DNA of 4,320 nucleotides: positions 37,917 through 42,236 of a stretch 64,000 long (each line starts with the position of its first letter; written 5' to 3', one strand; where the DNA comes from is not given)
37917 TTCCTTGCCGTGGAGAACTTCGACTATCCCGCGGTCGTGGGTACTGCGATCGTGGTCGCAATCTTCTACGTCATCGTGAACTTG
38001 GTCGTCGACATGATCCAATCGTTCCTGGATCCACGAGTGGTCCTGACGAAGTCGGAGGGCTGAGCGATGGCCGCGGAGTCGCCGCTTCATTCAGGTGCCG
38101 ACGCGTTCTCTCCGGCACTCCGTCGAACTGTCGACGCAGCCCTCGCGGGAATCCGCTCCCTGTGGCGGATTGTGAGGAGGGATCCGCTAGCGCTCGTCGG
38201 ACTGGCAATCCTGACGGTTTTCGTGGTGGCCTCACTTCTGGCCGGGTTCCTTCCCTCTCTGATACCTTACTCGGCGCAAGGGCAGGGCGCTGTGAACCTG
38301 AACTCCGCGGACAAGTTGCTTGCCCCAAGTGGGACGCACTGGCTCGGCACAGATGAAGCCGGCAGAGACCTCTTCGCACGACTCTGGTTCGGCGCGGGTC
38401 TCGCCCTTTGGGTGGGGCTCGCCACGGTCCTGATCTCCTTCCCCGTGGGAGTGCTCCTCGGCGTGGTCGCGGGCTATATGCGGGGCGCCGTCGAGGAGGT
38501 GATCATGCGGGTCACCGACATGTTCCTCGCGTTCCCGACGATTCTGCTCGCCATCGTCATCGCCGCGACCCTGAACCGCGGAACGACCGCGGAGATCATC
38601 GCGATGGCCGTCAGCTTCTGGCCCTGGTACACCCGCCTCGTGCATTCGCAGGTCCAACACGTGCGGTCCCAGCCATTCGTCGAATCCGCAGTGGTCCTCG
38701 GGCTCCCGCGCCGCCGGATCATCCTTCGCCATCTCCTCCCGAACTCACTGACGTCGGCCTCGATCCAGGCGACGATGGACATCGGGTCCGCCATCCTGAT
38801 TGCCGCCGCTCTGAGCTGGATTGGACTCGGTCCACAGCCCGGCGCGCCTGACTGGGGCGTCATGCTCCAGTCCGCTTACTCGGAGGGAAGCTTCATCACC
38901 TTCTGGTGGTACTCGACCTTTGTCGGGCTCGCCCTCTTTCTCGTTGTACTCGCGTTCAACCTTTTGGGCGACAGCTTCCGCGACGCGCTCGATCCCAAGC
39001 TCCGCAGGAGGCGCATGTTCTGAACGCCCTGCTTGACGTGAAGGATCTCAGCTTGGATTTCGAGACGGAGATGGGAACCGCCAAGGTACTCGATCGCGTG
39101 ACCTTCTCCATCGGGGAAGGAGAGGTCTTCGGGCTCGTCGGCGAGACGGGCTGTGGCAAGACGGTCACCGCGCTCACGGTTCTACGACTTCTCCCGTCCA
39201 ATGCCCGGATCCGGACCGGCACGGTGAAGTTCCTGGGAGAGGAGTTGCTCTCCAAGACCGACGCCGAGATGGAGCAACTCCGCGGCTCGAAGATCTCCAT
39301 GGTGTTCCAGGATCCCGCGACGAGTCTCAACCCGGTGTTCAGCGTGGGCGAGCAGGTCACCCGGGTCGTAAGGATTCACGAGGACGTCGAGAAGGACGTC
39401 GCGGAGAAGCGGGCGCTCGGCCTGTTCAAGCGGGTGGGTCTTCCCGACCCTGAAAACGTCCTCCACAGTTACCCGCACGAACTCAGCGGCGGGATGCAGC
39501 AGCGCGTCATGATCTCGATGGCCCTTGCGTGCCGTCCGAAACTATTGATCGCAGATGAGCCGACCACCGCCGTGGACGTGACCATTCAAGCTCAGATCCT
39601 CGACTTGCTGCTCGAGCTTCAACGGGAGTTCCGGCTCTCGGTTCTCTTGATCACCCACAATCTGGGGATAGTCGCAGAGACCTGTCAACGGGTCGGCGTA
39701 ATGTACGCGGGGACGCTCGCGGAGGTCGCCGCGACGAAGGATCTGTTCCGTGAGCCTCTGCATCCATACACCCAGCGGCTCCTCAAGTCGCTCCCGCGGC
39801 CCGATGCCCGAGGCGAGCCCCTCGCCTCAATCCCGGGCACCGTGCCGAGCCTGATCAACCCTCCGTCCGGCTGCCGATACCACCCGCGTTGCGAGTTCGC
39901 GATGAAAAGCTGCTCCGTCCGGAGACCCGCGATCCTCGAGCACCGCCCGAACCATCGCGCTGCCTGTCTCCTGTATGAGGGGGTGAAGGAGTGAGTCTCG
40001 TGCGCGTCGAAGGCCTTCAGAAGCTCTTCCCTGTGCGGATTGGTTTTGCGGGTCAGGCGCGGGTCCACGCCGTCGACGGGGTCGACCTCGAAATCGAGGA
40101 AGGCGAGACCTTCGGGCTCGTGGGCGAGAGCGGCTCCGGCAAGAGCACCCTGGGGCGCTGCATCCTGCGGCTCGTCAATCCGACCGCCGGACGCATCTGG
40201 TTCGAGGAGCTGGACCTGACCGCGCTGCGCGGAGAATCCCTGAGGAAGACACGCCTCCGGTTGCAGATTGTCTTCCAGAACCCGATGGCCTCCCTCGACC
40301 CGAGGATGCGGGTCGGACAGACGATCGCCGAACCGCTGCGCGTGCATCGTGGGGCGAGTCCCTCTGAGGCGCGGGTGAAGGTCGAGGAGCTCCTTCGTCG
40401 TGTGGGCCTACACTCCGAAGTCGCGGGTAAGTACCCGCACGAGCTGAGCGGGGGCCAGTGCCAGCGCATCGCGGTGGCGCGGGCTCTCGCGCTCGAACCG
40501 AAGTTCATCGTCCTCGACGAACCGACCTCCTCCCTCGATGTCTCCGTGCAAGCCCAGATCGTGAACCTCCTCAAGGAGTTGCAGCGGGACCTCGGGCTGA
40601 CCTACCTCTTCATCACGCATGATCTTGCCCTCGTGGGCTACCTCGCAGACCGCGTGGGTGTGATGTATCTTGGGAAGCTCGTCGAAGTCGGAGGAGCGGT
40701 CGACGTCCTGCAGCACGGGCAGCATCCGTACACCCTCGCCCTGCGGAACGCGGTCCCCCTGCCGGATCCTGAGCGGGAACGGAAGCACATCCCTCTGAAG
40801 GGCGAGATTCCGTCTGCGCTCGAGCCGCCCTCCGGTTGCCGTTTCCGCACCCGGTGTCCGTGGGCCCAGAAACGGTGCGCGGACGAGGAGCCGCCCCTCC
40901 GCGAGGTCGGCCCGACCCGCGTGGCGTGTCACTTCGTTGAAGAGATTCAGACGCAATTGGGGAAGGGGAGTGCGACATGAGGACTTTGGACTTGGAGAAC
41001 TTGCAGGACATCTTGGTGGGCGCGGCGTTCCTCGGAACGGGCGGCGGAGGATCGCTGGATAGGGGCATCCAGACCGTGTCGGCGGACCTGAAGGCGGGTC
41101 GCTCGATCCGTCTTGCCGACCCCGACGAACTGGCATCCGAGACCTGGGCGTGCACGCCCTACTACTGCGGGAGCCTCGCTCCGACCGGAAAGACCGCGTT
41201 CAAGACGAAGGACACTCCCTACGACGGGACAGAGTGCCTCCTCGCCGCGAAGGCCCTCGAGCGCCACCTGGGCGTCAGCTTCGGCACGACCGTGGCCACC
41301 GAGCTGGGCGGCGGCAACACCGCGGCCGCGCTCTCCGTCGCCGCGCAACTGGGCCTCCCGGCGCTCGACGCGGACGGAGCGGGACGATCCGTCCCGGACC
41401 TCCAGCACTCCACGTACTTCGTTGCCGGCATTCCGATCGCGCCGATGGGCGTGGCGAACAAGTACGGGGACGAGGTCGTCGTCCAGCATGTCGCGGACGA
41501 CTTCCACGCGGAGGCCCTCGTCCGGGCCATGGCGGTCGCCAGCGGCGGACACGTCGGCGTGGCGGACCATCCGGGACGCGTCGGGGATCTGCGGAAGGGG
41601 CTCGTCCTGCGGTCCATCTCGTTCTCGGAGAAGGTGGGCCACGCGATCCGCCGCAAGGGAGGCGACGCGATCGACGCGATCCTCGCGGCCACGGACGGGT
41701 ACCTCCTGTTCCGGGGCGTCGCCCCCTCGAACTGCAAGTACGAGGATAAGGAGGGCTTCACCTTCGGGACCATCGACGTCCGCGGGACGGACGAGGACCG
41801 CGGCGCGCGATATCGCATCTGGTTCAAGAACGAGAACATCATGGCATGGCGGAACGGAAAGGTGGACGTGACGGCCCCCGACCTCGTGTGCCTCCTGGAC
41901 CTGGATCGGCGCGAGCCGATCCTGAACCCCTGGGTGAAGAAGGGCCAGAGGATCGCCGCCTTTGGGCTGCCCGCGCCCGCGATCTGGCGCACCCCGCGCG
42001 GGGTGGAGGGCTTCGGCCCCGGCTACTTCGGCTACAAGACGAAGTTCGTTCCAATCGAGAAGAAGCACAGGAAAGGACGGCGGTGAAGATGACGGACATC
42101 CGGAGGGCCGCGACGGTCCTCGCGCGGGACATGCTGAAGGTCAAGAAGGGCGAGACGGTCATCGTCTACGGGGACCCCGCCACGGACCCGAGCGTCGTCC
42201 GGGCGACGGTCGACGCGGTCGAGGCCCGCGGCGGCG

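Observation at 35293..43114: Seven-gene importer + DUF917 + NicX-like operon: candidate new archaeal heterocycle-catabolism system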

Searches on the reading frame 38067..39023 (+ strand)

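Call 3: search_protein_families(library=pfam, proteins=[window:38067-39023:+])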
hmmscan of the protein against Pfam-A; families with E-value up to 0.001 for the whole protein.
window:38067-39023:+ (318 aa): 2 families
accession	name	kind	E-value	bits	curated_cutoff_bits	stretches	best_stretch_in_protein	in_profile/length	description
PF00528.27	BPD_transp_1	-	8.1e-32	110.9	26.4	1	128-314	1-184/184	Binding-protein-dependent transport system inner membrane component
PF12911.12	OppC_N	-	3.6e-07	30.4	23.9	1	31-75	5-43/53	N-terminal TM domain of oligopeptide transport permease C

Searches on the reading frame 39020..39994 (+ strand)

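Call 3: search_protein_families(library=pfam, proteins=[window:39020-39994:+])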
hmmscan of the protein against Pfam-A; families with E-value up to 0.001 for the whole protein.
window:39020-39994:+ (324 aa): 3 families
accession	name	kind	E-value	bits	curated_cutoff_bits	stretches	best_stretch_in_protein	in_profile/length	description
PF00005.33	ABC_tran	-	3.6e-28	99.3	25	1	24-183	1-137/137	ABC transporter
PF08352.17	oligo_HPY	-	2.7e-21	76.1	27.1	1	235-298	2-65/65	Oligopeptide/dipeptide transporter, C-terminal region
PF13304.12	AAA_21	-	0.00029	21.5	27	1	152-218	235-303/304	AAA domain, putative AbiEii toxin, Type IV TA system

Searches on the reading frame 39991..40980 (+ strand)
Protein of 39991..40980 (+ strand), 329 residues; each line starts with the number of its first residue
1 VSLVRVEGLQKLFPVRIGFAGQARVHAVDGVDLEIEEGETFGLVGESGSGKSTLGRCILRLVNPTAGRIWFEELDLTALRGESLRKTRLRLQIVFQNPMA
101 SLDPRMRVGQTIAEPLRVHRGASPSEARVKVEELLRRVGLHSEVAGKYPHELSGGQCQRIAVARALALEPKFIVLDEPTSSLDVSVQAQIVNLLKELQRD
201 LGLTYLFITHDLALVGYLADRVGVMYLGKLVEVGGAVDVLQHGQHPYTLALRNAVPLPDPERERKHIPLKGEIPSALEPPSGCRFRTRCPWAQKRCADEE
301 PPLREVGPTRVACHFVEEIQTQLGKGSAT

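Call 3: search_protein_families(library=pfam, proteins=[window:39991-40980:+])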
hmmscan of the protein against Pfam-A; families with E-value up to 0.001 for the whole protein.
window:39991-40980:+ (329 aa): 5 families
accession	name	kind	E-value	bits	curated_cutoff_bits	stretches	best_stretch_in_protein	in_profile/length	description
PF00005.33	ABC_tran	-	1.2e-33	117.1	25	1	29-180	2-137/137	ABC transporter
PF08352.17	oligo_HPY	-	4.1e-16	59.6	27.1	1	231-296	1-65/65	Oligopeptide/dipeptide transporter, C-terminal region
PF13304.12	AAA_21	-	1.8e-10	41.8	27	1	149-215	235-303/304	AAA domain, putative AbiEii toxin, Type IV TA system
PF02463.25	SMC_N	-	3e-05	24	40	1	34-210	21-197/220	RecF/RecN/SMC N terminal domain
PF13555.12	AAA_29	-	0.00093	19.3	27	0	27-59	11-43/61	P-loop containing region of AAA domain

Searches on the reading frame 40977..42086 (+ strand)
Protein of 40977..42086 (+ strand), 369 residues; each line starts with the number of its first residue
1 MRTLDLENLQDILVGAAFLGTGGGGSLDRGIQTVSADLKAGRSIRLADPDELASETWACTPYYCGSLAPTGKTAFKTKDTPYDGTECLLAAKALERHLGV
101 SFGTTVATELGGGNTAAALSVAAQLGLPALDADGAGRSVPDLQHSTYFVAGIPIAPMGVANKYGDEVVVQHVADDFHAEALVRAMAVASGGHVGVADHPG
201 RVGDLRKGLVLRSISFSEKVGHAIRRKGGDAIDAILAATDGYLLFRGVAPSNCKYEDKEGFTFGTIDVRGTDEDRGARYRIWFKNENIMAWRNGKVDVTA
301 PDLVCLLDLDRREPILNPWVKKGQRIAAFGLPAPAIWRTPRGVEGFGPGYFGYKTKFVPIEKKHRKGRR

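Call 3: search_protein_families(library=pfam, proteins=[window:40977-42086:+])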
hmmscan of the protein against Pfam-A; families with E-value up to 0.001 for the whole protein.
window:40977-42086:+ (369 aa): 2 families
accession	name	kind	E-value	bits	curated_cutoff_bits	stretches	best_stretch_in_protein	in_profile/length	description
PF20906.3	S-Me-THD_C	-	1.8e-51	174.6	27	1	174-360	2-190/190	S-Me-THD-like, C-terminal domain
PF06032.18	S-Me-THD_N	-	3e-39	135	27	1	8-170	2-157/158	S-Me-THD-like, N-terminal domain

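Call 9: search_protein_families(library=ncbifam, proteins=[window:40977-42086:+], max_evalue=1)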
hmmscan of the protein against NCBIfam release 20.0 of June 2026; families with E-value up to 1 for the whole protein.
window:40977-42086:+ (369 aa): 3 families
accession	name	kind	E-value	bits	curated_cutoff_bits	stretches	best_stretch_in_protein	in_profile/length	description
NF058532.1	CH3_S_uro_de_S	equivalog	2e-19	69.8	450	1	2-328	1-319/352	S-methyl thiohydantoin desulfurase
NF058529.1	thiohydan_desulf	equivalog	3e-18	66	440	1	2-331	1-329/362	thiohydantoin desulfurase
NF010398.0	PRK13825.1-2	subfamily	0.21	10.5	316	1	116-169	21-74/392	carbon-nitrogen hydrolase family protein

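Call 41: search_solved_structures(query=window:40977-42086:+, max_evalue=0.01, show_alignments=1)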
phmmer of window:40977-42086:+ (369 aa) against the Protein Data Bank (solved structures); distinct sequences matched with E-value up to 0.01: 1.
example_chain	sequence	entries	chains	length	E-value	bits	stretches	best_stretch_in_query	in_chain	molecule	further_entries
2o3i_A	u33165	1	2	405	6.7e-16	61.6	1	7-164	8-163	Hypothetical protein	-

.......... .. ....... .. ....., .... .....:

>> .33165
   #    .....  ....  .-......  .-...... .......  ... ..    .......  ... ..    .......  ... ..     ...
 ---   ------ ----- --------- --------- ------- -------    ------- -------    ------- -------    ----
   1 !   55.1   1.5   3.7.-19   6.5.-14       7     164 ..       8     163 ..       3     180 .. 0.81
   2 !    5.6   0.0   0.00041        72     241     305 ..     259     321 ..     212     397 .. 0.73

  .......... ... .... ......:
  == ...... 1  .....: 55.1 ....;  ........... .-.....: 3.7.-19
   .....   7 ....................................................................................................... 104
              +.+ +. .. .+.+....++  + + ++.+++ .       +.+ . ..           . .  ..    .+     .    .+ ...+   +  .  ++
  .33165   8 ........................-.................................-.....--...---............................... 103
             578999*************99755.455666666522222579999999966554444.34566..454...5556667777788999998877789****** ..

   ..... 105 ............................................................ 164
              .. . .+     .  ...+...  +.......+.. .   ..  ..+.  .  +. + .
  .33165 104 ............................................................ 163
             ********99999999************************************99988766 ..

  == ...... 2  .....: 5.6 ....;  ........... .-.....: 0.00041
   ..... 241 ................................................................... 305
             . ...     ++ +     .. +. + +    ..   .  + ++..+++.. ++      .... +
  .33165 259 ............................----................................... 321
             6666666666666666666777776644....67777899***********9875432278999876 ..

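Call 44: find_related_loci(query=window:40977-42086:+, collection=genome_contigs, flank=10000)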
Query window:40977-42086:+ (369 aa) in genome_contigs; peptide patterns used: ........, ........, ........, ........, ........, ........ (x = any residue, [..] = any of these).
574 stretches matched a pattern; 9 encode a relative of the query (tblastn E <= 1e-3); 9 distinct loci.
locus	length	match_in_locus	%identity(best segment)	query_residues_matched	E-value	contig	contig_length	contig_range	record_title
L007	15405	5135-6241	85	1-369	0e+0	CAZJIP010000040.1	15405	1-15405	MAG TPA_asm: uncultured Methanomassiliicoccales archaeon isolate SRP093762_co1_91 genome assembly, contig: NODE_2290_len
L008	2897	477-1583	82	1-369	0e+0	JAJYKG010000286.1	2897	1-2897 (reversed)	MAG: Thermoplasmata archaeon isolate DBS2-1.bin2 NODE_77402_length_2897_cov_1.220217, whole genome shotgun sequence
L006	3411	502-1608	83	1-369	0e+0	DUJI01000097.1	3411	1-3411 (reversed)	MAG TPA_asm: Thermoplasmata archaeon isolate UBA8695 contig_20105, whole genome shotgun sequence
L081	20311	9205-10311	74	1-369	4e-177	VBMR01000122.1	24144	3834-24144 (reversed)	MAG: Methanobacteriota archaeon isolate EA_28 14_0927_05_20cm_scaffold_4264, whole genome shotgun sequence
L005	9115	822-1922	92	1-367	0e+0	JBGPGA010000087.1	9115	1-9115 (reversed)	MAG: Thermoplasmata archaeon isolate OBJ_0618_7090110_53 k141_1517341_length_9115_cov_11.0000, whole genome shotgun sequ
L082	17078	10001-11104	43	1-365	3e-101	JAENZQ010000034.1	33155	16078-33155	MAG: Anaerovorax odorimutans isolate BM5_bin.11 BM5_bin11_NODE_361_length_33155_cov_7.582628, whole genome shotgun seque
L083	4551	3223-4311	44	1-360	8e-86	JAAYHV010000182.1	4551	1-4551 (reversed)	MAG: Clostridiales bacterium isolate AS09scLD_402 262853_AS09, whole genome shotgun sequence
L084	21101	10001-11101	47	1-364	2e-110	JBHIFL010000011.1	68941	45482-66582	MAG: Candidatus Heimdallarchaeota archaeon isolate b1.sp2_bin.26 NODE_33_length_68941_cov_7.641422, whole genome shotgun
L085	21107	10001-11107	44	1-363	1e-97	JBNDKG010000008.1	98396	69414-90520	Clostridiales Family XIII bacterium PM5-7 Ga0505174_08, whole genome shotgun sequence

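Call 49: find_homologous_proteins(query=window:40977-42086:+)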
Query window:40977-42086:+ (369 aa): 1016 proteins with E <= 0.001 among 8000 candidates; the best 120 are listed. Only proteins of 202 to 646 residues were searched: fused or split forms outside these lengths cannot appear, so this answer is no evidence that the protein stands alone or is whole; lengths 'longer' or 'shorter' looks for them.
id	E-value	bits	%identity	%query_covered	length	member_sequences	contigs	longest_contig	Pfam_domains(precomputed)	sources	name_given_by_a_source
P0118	1.7e-238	809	95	100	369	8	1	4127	PF20906.4,PF06032.19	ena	-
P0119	2.1e-215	733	85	100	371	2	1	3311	PF20906.4,PF06032.19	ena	-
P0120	1.5e-214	730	86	100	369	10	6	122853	PF20906.4,PF06032.19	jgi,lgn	jgi:DUF917 family protein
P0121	1.8e-213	727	84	100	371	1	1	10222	PF20906.4,PF06032.19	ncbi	-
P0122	2.3e-213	726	84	99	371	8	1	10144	PF20906.4,PF06032.19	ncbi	-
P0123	1.1e-212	724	84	100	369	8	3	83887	PF20906.4,PF06032.19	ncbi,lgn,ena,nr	ncbi:MAG TPA: DUF917 domain-containing protein [Thermoplasmata archaeon]|nr:DUF917 domain-containing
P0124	5.1e-211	719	83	100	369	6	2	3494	PF20906.4,PF06032.19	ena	-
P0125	1.0e-209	714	85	99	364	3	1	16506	PF20906.4,PF06032.19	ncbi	-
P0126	7.9e-209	711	83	100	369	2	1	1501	PF20906.4,PF06032.19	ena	-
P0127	4.1e-208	709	82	100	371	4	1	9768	PF20906.4,PF06032.19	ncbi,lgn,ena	-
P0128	6.4e-208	708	82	99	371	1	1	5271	PF20906.4,PF06032.19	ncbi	-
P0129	3.5e-204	696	80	100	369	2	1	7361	PF20906.4,PF06032.19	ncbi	-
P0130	4.0e-201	686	79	100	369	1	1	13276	PF20906.4,PF06032.19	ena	-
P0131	2.4e-197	674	78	100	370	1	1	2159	PF20906.4,PF06032.19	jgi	-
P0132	8.4e-195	665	78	100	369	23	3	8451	PF20906.4,PF06032.19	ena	-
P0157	1.3e-109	385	53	98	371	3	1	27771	PF20906.4,PF06032.19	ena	-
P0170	1.0e-104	369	50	99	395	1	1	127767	PF20906.4,PF06032.19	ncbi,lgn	-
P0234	2.4e-99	351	45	98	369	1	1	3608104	PF20906.4,PF06032.19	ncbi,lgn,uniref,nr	ncbi:protein of unknown function DUF917 [Desulforamulus reducens MI-1]|uniref:DUF917 domain-containi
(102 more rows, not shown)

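Call 51: find_encoding_contigs(protein=P0234, flank=9000, max_places=1)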
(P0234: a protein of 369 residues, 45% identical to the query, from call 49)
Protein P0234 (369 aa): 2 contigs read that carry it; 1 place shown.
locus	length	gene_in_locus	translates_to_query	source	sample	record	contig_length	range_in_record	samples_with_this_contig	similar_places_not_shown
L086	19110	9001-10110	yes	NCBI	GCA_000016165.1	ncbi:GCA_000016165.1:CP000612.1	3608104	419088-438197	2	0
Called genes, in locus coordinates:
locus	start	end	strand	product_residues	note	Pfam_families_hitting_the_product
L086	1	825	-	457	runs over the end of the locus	PF01554:MatE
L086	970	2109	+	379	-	PF07905:PucR, PF13556:HTH_30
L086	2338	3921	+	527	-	PF00496:SBP_bac_5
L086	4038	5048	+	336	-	PF19300:BPD_transp_1_N, PF00528:BPD_transp_1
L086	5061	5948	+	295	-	PF12911:OppC_N, PF00528:BPD_transp_1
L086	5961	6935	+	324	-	PF00005:ABC_tran, PF08352:oligo_HPY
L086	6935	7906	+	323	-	PF00005:ABC_tran, PF13304:AAA_21 (faint), PF08352:oligo_HPY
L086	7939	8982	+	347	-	PF02073:Peptidase_M29 (faint), PF26233:NicX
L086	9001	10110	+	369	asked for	PF06032:S-Me-THD_N, PF20906:S-Me-THD_C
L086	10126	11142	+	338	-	PF26233:NicX, PF02073:Peptidase_M29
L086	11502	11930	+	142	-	-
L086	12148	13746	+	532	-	PF00009:GTP_EFTU, PF01926:MMR_HSR1 (weak), PF22042:EF-G_D2, PF03144:GTP_EFTU_D2, PF16658:RF3_C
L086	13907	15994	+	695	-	PF00571:CBS (weak), PF00989:PAS, PF00989:PAS, PF13426:PAS_9, PF00158:Sigma54_activat, PF14532:Sigma54_activ_2, PF25601:AAA_lid_14, PF18024:HTH_50, +3 more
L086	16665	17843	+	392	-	PF00108:Thiolase_N, PF00109:ketoacyl-synt, PF02803:Thiolase_C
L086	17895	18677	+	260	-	PF00378:ECH_1, PF16113:ECH_2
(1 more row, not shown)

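Call 52: find_encoding_contigs(protein=P0170, flank=9000, max_places=1)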
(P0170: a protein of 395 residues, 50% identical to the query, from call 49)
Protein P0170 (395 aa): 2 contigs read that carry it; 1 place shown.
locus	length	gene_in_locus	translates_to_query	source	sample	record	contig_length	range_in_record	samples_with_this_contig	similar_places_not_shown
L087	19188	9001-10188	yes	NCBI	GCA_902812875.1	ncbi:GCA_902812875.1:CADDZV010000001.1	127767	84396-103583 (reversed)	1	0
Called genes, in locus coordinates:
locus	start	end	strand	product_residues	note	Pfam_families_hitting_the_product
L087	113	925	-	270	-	PF02811:PHP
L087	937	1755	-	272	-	-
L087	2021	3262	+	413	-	PF07905:PucR, PF17853:GGDEF_2, PF13556:HTH_30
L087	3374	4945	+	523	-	PF00496:SBP_bac_5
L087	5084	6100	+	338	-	PF19300:BPD_transp_1_N, PF00528:BPD_transp_1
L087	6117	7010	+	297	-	PF12911:OppC_N, PF00528:BPD_transp_1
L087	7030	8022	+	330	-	PF00005:ABC_tran, PF13304:AAA_21 (weak), PF08352:oligo_HPY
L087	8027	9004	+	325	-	PF00005:ABC_tran, PF02463:SMC_N (weak), PF13304:AAA_21 (faint), PF08352:oligo_HPY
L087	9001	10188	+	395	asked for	PF06032:S-Me-THD_N, PF20906:S-Me-THD_C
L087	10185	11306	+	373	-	PF06032:S-Me-THD_N, PF20906:S-Me-THD_C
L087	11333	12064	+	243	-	PF01177:Asp_Glu_race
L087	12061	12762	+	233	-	PF01177:Asp_Glu_race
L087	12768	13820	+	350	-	PF26233:NicX, PF02073:Peptidase_M29 (faint)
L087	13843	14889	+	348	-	PF26233:NicX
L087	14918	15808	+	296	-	PF00881:Nitroreductase, PF19585:DUF6092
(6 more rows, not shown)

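Call 53: find_encoding_contigs(protein=P0157, flank=9000, max_places=1)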
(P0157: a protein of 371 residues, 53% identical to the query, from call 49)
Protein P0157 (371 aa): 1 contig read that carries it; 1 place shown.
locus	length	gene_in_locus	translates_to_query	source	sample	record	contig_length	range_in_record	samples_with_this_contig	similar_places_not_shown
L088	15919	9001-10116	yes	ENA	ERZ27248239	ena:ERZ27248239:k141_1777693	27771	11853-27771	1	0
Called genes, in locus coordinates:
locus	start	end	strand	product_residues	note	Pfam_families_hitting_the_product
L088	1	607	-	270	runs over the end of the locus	PF02811:PHP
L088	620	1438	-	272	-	-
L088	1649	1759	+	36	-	-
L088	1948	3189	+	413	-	PF07905:PucR, PF17853:GGDEF_2, PF13556:HTH_30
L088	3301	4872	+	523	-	PF00496:SBP_bac_5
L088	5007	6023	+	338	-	PF19300:BPD_transp_1_N, PF00528:BPD_transp_1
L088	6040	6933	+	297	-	PF12911:OppC_N, PF00528:BPD_transp_1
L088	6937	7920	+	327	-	PF00005:ABC_tran, PF13304:AAA_21 (weak), PF08352:oligo_HPY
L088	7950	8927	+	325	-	PF00005:ABC_tran, PF02463:SMC_N (weak), PF13304:AAA_21 (faint), PF08352:oligo_HPY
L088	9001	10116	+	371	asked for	PF06032:S-Me-THD_N, PF20906:S-Me-THD_C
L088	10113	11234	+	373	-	PF06032:S-Me-THD_N, PF20906:S-Me-THD_C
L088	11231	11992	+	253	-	PF01177:Asp_Glu_race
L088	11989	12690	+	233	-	PF01177:Asp_Glu_race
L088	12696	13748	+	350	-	PF02073:Peptidase_M29 (faint), PF26233:NicX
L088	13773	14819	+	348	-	PF26233:NicX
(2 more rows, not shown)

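Call 67: predict_structure(alignment_id=A2)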
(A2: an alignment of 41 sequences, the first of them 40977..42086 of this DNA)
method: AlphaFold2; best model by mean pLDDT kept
length: 369 residues; sequences in the alignment: 41
mean_pLDDT: 92.6   pTM: 0.93
mean pLDDT of the five models: 92.6, 91.5, 91.2, 90.6, 90.6
residues with pLDDT >= 90: 292; 70-90: 62; 50-70: 15; < 50: 0
segments of 3 or more residues with pLDDT < 50: none
pLDDT, mean of each block of 10 residues (from residue 1): 98 97 89 98 98 98 81 67 95 98 96 95 98 87 83 94 94 84 87 94 96 98 92 95 97 89 95 96 95 97 96 94 98 94 92 94 76
secondary structure, 60 per line:
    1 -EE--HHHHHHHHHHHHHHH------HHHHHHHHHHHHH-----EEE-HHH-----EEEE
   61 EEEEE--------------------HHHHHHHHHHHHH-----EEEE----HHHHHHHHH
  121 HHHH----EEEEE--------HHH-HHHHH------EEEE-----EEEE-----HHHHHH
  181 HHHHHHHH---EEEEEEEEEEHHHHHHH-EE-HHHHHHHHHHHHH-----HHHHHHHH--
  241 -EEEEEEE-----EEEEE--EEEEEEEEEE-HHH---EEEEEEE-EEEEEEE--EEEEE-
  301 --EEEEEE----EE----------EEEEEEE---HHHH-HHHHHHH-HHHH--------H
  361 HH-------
elements in order: H6-20 H27-39 E45-47 E57-65 H86-98 E104-107 H112-124 E129-133 H146-150 E157-160 E166-169 H175-188 E192-201 H202-208 H213-225 H231-238 E242-248 E254-258 E261-270 E278-284 E286-292 E295-299 E303-308 E325-331 H335-338 H340-346 H348-351

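Call 70: fold_search(model_id=the predicted structure, library=pdb)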
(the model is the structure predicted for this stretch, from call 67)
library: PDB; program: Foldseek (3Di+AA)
matches with E <= 10: 500; with E <= 0.001: 2
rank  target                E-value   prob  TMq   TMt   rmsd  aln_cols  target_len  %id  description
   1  2o3i_B                3.9e-24  1.00  0.75  0.74   5.3       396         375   26  X-ray Crystal Structure of Protein CV_3147 from Chromobacterium violaceum. Northeast Structural Genomics Consortium Ta (released 2006-12-12)
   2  2o3i_A                4.7e-24  1.00  0.77  0.76   4.7       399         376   26  X-ray Crystal Structure of Protein CV_3147 from Chromobacterium violaceum. Northeast Structural Genomics Consortium Ta (released 2006-12-12)
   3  3buu_A                7.6e-02  0.16  0.11  0.17  16.0       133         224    9  Crystal structure of LolA superfamily protein NE2245 from Nitrosomonas europaea (released 2008-01-22)
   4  4oio_D                1.1e-01  0.06  0.12  0.05  16.5       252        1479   11  Crystal structure of Thermus thermophilus pre-insertion substrate complex for de novo transcription initiation (released 2014-05-07)
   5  4xrw                  1.2e-01  0.05  0.11  0.13  16.1       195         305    9  Crystal structure of the di-domain ARO/CYC BexL from the BE-7585A biosynthetic pathway (released 2015-12-02)
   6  2w7q_A                1.2e-01  0.08  0.07  0.11  12.1        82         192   15  Structure of Pseudomonas aeruginosa LolA (released 2009-12-29)
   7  6koo_D                1.2e-01  0.04  0.09  0.04  17.8       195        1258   16  Mycobacterium tuberculosis initial transcription complex comprising sigma H and 5'-OH RNA of 7 nt (released 2020-03-11)
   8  9lbn_L                1.2e-01  0.02  0.07  0.10  17.7       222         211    8  The composite cryo-EM structure of the head-to-tail connector and head-proximal tail components of bacteriophage phiXa (released 2025-05-07)
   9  4h4g_C                1.3e-01  0.07  0.08  0.15  12.0       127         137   13  Crystal Structure of (3R)-hydroxymyristoyl-[acyl-carrier-protein] dehydratase from Burkholderia thailandensis E264 (released 2012-10-03)
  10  4h4g_F                1.3e-01  0.07  0.08  0.15  12.0       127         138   13  Crystal Structure of (3R)-hydroxymyristoyl-[acyl-carrier-protein] dehydratase from Burkholderia thailandensis E264 (released 2012-10-03)
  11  6h4g_B                1.3e-01  0.06  0.12  0.15  15.4       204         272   15  Regulatory subunit of a cAMP-independent protein kinase A from Trypanosoma brucei: E311A, T318R, V319A mutant bound to (released 2019-08-14)
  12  7agv_A                1.3e-01  0.12  0.08  0.17  17.2       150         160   11  High-resolution structure of the K+/H+ antiporter subunit KhtT in complex with c-di-AMP (released 2021-03-31)
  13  7agv_H                1.4e-01  0.12  0.08  0.17  17.4       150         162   11  High-resolution structure of the K+/H+ antiporter subunit KhtT in complex with c-di-AMP (released 2021-03-31)
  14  7r81_K1               1.5e-01  0.03  0.09  0.14  14.5       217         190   12  Structure of the translating Neurospora crassa ribosome arrested by cycloheximide (released 2021-12-01)
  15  9tp6_B                1.5e-01  0.15  0.11  0.15  11.2        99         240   11  Structure of LolA3 from Porphyromonas gingivalis (released 2026-02-18)
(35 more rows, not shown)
